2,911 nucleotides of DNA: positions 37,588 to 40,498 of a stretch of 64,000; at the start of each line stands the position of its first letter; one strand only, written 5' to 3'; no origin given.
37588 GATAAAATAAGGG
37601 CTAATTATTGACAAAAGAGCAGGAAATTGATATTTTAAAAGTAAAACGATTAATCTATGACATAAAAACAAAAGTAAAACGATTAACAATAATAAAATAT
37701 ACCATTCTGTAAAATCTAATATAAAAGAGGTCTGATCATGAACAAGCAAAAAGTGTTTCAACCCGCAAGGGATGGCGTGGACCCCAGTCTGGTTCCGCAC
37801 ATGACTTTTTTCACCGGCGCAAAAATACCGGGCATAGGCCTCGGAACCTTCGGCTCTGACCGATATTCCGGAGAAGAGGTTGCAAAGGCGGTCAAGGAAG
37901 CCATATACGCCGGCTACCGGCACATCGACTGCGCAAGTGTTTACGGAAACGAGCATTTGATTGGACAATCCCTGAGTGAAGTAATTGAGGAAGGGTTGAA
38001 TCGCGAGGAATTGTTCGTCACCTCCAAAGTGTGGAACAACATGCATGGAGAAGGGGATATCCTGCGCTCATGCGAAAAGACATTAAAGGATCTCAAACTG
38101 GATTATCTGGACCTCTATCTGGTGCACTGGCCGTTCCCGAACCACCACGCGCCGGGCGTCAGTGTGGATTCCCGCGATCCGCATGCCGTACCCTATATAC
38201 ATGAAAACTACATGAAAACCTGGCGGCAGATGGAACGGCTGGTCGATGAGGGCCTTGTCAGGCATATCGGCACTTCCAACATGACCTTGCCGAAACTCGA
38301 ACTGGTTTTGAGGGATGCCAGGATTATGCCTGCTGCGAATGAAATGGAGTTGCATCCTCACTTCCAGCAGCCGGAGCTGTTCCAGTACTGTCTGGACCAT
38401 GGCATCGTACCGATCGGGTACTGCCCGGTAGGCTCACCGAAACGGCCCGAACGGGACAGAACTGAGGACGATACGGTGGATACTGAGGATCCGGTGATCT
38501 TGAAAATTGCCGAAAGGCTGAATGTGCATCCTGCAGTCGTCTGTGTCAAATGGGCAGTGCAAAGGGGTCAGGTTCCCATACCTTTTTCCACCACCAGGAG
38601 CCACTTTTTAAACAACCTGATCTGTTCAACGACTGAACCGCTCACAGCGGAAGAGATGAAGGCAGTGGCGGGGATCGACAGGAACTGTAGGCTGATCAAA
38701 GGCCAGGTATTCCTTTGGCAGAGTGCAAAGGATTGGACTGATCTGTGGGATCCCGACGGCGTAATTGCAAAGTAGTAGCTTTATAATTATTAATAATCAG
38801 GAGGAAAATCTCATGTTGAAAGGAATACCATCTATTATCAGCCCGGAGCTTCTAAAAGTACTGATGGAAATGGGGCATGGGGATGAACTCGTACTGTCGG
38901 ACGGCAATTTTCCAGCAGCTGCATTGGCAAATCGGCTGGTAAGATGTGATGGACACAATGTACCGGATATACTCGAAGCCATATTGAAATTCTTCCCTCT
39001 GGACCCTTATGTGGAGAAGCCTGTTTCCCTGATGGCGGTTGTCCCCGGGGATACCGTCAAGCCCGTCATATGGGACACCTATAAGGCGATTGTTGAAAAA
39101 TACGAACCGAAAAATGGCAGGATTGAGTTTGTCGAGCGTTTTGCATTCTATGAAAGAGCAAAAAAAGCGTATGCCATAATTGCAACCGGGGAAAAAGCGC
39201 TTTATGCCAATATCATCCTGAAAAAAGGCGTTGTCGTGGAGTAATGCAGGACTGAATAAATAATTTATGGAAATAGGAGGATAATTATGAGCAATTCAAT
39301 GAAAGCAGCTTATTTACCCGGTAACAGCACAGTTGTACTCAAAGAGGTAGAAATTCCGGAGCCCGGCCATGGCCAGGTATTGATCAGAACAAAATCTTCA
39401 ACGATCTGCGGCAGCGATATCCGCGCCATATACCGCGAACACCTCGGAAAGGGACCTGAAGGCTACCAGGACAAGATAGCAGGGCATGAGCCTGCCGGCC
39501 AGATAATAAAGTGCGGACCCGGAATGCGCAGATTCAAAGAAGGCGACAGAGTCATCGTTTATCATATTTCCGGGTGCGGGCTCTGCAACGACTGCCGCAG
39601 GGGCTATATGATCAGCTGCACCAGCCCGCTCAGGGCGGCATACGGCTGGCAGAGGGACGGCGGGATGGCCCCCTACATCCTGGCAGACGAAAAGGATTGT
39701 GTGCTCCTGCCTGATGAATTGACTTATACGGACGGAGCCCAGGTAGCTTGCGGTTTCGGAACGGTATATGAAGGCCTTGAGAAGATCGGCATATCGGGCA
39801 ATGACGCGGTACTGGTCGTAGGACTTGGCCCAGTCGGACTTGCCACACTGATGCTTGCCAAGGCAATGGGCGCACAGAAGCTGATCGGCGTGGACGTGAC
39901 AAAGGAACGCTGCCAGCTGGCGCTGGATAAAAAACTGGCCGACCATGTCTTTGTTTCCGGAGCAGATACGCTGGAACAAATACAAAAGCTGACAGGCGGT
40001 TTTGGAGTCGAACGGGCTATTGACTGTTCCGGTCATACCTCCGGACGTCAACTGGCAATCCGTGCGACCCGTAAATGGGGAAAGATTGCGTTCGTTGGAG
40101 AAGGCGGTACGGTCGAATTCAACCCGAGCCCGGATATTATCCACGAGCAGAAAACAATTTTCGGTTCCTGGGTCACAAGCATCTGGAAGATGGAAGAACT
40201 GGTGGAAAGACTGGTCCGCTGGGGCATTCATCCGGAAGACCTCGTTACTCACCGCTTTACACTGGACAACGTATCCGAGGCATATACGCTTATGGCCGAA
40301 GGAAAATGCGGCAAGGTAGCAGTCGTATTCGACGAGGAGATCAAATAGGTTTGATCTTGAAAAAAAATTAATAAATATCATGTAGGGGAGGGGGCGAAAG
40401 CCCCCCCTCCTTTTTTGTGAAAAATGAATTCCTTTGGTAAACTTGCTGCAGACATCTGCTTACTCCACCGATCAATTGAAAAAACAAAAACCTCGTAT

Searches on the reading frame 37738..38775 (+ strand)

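Call 73: search_protein_families(library=pfam, proteins=[window:37738-38775:+], max_evalue=0.001)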
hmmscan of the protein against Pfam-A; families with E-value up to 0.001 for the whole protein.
window:37738-38775:+ (345 aa): 1 family
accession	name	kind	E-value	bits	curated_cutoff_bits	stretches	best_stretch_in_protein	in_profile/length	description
PF00248.27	Aldo_ket_red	-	3.4e-56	190.9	24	1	32-313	3-289/291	Aldo/keto reductase family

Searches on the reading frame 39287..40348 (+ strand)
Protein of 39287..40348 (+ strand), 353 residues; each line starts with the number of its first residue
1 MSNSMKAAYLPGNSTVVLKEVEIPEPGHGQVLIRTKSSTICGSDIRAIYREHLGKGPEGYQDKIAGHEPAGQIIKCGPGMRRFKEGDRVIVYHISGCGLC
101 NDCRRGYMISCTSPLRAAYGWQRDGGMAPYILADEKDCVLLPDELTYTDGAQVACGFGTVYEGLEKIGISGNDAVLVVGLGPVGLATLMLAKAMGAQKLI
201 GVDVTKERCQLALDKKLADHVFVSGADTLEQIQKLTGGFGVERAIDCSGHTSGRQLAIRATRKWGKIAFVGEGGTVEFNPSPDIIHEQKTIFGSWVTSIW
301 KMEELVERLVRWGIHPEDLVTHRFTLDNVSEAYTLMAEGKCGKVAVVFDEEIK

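Call 73: search_protein_families(library=pfam, proteins=[window:39287-40348:+], max_evalue=0.001)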
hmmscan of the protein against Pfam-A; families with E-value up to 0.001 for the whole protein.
window:39287-40348:+ (353 aa): 3 families
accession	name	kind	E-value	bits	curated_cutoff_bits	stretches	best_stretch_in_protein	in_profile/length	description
PF00107.32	ADH_zinc_N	-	4.8e-25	88.4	31.8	1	182-309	1-127/129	Zinc-binding dehydrogenase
PF08240.17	ADH_N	-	9.8e-24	84.1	23.5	1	28-143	2-104/104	Alcohol dehydrogenase GroES-like domain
PF16912.11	Glu_dehyd_C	-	1.8e-07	31.3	34.9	1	173-334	32-199/211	Glucose dehydrogenase C-terminus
